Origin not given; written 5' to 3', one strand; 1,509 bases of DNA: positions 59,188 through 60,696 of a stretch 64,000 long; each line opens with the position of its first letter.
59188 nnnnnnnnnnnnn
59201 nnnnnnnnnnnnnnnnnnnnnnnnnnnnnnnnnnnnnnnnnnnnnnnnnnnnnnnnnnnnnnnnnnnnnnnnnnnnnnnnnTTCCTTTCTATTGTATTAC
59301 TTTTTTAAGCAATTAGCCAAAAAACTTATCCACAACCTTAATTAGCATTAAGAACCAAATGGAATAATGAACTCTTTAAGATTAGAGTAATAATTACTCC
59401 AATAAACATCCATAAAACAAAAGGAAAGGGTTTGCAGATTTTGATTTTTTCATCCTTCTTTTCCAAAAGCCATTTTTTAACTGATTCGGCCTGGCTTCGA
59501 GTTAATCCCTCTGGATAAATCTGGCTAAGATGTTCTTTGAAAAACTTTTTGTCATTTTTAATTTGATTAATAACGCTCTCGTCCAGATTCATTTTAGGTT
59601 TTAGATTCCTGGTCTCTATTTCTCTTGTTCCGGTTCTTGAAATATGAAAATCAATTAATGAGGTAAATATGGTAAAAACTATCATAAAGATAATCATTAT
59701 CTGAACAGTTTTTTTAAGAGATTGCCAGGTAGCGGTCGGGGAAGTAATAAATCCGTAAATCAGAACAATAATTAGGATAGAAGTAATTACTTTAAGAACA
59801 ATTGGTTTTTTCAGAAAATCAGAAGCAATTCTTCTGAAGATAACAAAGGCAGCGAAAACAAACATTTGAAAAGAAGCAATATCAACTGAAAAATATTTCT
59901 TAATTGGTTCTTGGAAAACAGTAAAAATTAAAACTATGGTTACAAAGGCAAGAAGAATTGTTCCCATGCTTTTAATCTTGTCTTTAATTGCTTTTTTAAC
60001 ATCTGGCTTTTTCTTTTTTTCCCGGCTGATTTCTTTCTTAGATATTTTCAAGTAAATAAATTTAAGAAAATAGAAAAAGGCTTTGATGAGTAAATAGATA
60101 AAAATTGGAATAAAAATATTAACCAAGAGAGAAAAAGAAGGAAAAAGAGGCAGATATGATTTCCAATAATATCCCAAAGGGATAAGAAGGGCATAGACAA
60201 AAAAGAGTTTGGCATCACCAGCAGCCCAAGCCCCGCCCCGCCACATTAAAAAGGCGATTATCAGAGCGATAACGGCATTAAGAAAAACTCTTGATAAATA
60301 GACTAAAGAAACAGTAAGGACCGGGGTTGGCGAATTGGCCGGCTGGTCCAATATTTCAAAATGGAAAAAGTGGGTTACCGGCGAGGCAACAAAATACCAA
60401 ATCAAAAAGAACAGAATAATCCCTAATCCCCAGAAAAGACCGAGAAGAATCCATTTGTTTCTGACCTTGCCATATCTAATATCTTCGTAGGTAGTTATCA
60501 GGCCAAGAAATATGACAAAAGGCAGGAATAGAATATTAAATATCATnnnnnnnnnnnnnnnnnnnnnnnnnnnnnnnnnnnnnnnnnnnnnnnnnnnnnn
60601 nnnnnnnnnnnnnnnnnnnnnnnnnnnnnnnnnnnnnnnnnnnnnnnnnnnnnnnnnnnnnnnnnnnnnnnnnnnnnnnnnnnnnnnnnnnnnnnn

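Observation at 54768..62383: Type IV pilus-like module with A24 peptidase, acidic FN3/PKD protein, protease and two paralogous twitch-type radical SAM enzymes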

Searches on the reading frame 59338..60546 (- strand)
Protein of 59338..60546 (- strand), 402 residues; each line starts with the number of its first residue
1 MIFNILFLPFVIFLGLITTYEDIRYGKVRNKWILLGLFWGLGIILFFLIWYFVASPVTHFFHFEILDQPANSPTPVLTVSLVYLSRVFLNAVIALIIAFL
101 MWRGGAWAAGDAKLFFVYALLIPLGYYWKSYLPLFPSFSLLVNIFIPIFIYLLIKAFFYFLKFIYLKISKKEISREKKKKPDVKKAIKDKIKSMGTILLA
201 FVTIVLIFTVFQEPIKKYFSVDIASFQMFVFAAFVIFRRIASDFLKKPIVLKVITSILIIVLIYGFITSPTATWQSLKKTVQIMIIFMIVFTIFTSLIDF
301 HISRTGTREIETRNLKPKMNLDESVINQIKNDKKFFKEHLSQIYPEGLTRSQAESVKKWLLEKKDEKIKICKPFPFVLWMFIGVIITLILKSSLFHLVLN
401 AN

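Call 3: search_protein_families(library=pfam, proteins=[window:59338-60546:-], max_evalue=0.01)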
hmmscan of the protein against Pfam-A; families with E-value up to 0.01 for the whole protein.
window:59338-60546:- (402 aa): 0 families

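Call 4: search_protein_families(library=ncbifam, proteins=[window:59338-60546:-], max_evalue=0.01)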
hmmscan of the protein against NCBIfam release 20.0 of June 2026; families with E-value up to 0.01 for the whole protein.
window:59338-60546:- (402 aa): 0 families

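Call 5: search_protein_families(library=pfam, proteins=[window:59338-60546:-], max_evalue=10)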
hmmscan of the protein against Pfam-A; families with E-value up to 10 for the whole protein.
window:59338-60546:- (402 aa): 2 families
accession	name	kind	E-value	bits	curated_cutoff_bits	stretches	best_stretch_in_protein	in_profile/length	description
PF01478.23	Peptidase_A24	-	0.01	16.7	26.5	1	11-146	3-94/104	Type IV leader peptidase family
PF13301.11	DUF4079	-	0.013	16.2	31.4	1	144-209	3-68/141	Protein of unknown function (DUF4079)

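Call 13: find_homologous_proteins(query=window:59338-60546:-, max_evalue=0.001)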
Query window:59338-60546:- (402 aa): 122 proteins with E <= 0.001 among 8000 candidates; the best 120 are listed.
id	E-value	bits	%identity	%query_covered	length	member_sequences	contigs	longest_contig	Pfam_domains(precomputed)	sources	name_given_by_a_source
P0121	1.8e-253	859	100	100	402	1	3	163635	-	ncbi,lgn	-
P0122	7.4e-218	742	83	100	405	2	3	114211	-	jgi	-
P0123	2.0e-167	576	63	100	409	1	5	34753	-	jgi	-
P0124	2.5e-156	539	61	100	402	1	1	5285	-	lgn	-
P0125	2.5e-153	529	60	100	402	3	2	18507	-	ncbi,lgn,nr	ncbi:prepilin peptidase [Patescibacteria group bacterium]|nr:prepilin peptidase [Patescibacteria gro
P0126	1.9e-152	526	60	100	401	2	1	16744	-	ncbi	-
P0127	3.2e-152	526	61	99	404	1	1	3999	-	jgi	-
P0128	6.1e-152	525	61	100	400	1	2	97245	-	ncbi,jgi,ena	-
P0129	1.6e-151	523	58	100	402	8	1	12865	-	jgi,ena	-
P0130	6.9e-150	518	62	100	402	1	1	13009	-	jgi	-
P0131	9.0e-148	511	58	100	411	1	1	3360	PF01478.24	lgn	-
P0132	9.5e-148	511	58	100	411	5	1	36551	-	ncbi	-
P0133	1.3e-146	507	57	100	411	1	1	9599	-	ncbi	-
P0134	1.6e-146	507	59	100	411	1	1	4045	-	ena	-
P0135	2.7e-146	506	57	99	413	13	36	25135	-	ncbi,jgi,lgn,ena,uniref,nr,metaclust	ncbi:MAG: hypothetical protein COY10_01325 [Candidatus Portnoybacteria bacterium CG_4_10_14_0_2_um_f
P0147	3.4e-134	466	54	100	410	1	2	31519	PF01478.24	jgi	jgi:Flp pilus assembly protein protease CpaA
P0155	3.2e-128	447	51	100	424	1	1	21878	PF01478.24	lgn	-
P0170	3.0e-99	351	46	99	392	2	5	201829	PF01478.24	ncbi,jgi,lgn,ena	-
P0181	4.3e-73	265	42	99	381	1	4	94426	PF01478.24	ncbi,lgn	-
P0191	1.8e-64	237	43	75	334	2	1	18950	PF01478.24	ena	-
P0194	1.6e-55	207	35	100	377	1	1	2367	PF01478.24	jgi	-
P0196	3.8e-53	199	50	54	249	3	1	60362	PF01478.24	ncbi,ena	-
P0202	7.8e-48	182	42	56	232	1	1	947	PF01478.24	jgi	-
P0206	1.3e-44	171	35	99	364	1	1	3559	PF01478.24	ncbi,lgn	-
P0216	2.2e-35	141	34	77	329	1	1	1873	PF01478.24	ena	-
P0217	2.6e-35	141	49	44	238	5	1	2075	PF01478.24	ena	-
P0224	1.3e-30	125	27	97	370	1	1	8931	PF01478.24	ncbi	ncbi:prepilin peptidase [bacterium]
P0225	5.2e-28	117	41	47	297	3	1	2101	PF01478.24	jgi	-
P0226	1.7e-27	115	27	91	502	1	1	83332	PF01478.24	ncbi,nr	ncbi:MAG: hypothetical protein GF365_00755 [Candidatus Buchananbacteria bacterium]|nr:hypothetical p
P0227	3.4e-26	111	58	19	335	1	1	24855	PF01478.24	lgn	-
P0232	4.1e-20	91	44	40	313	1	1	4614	PF01478.24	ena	-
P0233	6.7e-20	90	32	97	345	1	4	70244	PF01478.24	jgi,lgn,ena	-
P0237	8.8e-18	83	25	97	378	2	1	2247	PF01478.24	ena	-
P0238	1.2e-17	82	29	97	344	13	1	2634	PF01478.24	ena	-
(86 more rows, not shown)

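Call 19: find_related_loci(query=A1, collection=genome_contigs, flank=10000)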
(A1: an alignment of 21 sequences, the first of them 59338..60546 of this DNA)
Query A1 (402 aa) in genome_contigs; peptide patterns used: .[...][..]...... (x = any residue, [..] = any of these).
265 stretches matched a pattern; 228 encode a relative of the query (tblastn E <= 1e-3); the best 80 are kept; 80 distinct loci.
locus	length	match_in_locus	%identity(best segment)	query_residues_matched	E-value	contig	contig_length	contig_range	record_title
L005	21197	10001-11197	61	1-401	7e-155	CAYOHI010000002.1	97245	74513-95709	MAG TPA_asm: uncultured Candidatus Saccharibacteria bacterium isolate SRP200020_co1_324 genome assembly, contig: NODE_21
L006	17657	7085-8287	57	2-397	1e-153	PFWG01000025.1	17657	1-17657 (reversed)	MAG: Candidatus Portnoybacteria bacterium CG_4_9_14_3_um_filter_43_11 CG_4_9_14_3_um_filter_150_scaffold_6308_c, whole g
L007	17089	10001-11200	60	1-400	2e-149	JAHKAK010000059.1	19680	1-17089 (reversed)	MAG: Patescibacteria group bacterium isolate Undefined_mixed_planktonic.mb.35 Undefined_mixed_pl.mb.35_k141_689745, whol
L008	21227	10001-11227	58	1-400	1e-148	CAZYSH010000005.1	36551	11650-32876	MAG TPA_asm: uncultured Candidatus Saccharibacteria bacterium isolate binchicken_co330_129 genome assembly, contig: NODE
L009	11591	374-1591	58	1-399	2e-148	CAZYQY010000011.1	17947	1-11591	MAG TPA_asm: uncultured Candidatus Saccharibacteria bacterium isolate binchicken_co100_35 genome assembly, contig: NODE_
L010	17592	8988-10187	58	1-400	8e-145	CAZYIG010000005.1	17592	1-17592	MAG TPA_asm: uncultured Candidatus Saccharibacteria bacterium isolate SRP062349_co4_58 genome assembly, contig: NODE_638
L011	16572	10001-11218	50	1-400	2e-132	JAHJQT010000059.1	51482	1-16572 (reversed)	MAG: Patescibacteria group bacterium isolate OS_PC_MetaG.mb.118 OS_PC_MetaG.mb.118_k141_667463, whole genome shotgun seq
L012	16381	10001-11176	58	1-400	2e-132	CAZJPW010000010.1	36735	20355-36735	MAG TPA_asm: uncultured Candidatus Saccharibacteria bacterium isolate binchicken_co330_86 genome assembly, contig: NODE_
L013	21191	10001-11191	54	1-401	2e-128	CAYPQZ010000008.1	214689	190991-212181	MAG TPA_asm: uncultured Candidatus Saccharibacteria bacterium isolate SRP067234_co1_67 genome assembly, contig: k99_2405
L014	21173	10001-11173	46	1-398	7e-105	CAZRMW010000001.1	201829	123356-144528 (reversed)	MAG TPA_asm: uncultured Candidatus Saccharibacteria bacterium isolate SRP077602_co6_144 genome assembly, contig: NODE_26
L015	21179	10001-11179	38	9-400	1e-84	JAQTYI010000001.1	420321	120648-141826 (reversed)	MAG: Candidatus Portnoybacteria bacterium isolate STC_33 NODE_23_length_420321_cov_6.434135_Sandtown_C, whole genome sho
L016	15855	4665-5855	40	1-394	2e-81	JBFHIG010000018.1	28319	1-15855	MAG: Candidatus Moraniibacteriota bacterium isolate Mix_sand07.2021.05.G.32 k141_2018048_length_28319_cov_15.0076, whole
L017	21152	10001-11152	38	1-385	2e-79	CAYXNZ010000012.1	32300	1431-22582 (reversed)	MAG TPA_asm: uncultured Gammaproteobacteria bacterium isolate binchicken_co181_167 genome assembly, contig: NODE_1812_le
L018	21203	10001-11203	35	1-399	2e-75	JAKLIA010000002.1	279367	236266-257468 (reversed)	MAG: Patescibacteria group bacterium isolate RA.bin76 RA.bin76_2, whole genome shotgun sequence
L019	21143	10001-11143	39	18-399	3e-78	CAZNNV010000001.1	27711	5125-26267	MAG TPA_asm: uncultured Candidatus Saccharibacteria bacterium isolate SRP050083_co1_313 genome assembly, contig: NODE_61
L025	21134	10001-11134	33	1-399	1e-53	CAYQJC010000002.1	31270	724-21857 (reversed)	MAG TPA_asm: uncultured Candidatus Saccharibacteria bacterium isolate binchicken_co6_497 genome assembly, contig: NODE_1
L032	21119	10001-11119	31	4-397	4e-44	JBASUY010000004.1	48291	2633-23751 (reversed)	MAG: Candidatus Omnitrophota bacterium isolate MFD13470_ilm_asm_bin9 k127_25072, whole genome shotgun sequence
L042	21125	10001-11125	29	4-400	8e-36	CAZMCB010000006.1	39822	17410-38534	MAG TPA_asm: uncultured Pseudomonadales bacterium isolate SRP263991_co7_276 genome assembly, contig: NODE_1137_length_39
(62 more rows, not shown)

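Call 24: find_encoding_contigs(protein=P0121, flank=10000, max_places=3)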
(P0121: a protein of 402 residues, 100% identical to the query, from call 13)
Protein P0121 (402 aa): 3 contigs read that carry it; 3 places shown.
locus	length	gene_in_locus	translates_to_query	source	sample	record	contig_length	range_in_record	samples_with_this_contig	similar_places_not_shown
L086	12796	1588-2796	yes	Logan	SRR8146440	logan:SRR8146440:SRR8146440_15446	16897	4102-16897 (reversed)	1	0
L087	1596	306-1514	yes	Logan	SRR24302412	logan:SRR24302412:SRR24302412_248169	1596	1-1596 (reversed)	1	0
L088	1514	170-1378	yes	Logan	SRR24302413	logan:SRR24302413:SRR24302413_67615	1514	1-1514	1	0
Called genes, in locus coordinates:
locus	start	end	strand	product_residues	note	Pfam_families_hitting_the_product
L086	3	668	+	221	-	?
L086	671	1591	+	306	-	PF04055:Radical_SAM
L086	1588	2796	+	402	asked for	-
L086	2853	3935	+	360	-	PF25788:Ig_Rha78A_N, PF18911:PKD_4, PF00801:PKD (weak)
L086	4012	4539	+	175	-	PF07963:N_methyl (weak)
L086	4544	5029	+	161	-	PF07963:N_methyl (faint)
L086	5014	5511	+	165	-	PF07963:N_methyl (weak)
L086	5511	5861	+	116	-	-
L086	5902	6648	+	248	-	PF13365:Trypsin_2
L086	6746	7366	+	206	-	PF01066:CDP-OH_P_transf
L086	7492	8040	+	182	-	-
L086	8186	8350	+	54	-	-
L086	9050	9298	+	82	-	-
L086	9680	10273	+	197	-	-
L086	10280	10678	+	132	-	-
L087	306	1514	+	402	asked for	-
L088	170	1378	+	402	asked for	-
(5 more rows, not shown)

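Call 33: find_encoding_contigs(protein=P0122, flank=10000, max_places=1)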
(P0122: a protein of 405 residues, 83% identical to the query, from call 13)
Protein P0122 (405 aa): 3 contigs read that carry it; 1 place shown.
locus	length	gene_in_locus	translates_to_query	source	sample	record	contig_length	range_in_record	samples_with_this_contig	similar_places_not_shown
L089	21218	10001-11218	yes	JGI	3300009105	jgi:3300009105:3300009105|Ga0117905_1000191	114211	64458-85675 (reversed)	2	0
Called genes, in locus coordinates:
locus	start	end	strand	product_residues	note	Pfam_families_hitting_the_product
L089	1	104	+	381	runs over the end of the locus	PF04101:Glyco_tran_28_C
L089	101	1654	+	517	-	PF04055:Radical_SAM, PF00535:Glycos_transf_2, PF10111:Glyco_tranf_2_2, PF13641:Glyco_tranf_2_3 (faint), PF02709:Glyco_transf_7C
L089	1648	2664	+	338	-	PF00814:TsaD, PF22521:HypF_C_2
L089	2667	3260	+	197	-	PF01300:Sua5_yciO_yrdC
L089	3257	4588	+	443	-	PF04055:Radical_SAM, PF13353:Fer4_12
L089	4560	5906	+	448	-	PF04055:Radical_SAM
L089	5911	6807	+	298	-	PF04055:Radical_SAM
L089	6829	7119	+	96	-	-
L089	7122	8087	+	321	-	-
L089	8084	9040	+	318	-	PF04055:Radical_SAM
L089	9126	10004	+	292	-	PF04055:Radical_SAM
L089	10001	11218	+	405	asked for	-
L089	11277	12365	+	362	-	PF25788:Ig_Rha78A_N, PF18911:PKD_4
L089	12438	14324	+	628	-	PF07963:N_methyl (weak), PF00801:PKD, PF18911:PKD_4, PF22352:K319L-like_PKD (weak)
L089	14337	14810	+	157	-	-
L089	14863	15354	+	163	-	PF07963:N_methyl (weak)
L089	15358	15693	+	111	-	-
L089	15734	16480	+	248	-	PF13365:Trypsin_2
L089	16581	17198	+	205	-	PF01066:CDP-OH_P_transf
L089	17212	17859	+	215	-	-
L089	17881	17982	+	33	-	-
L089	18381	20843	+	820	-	PF01326:PPDK_N, PF27448:Rph_4th, PF00391:PEP-utilizers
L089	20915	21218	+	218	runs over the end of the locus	PF00300:His_Phos_1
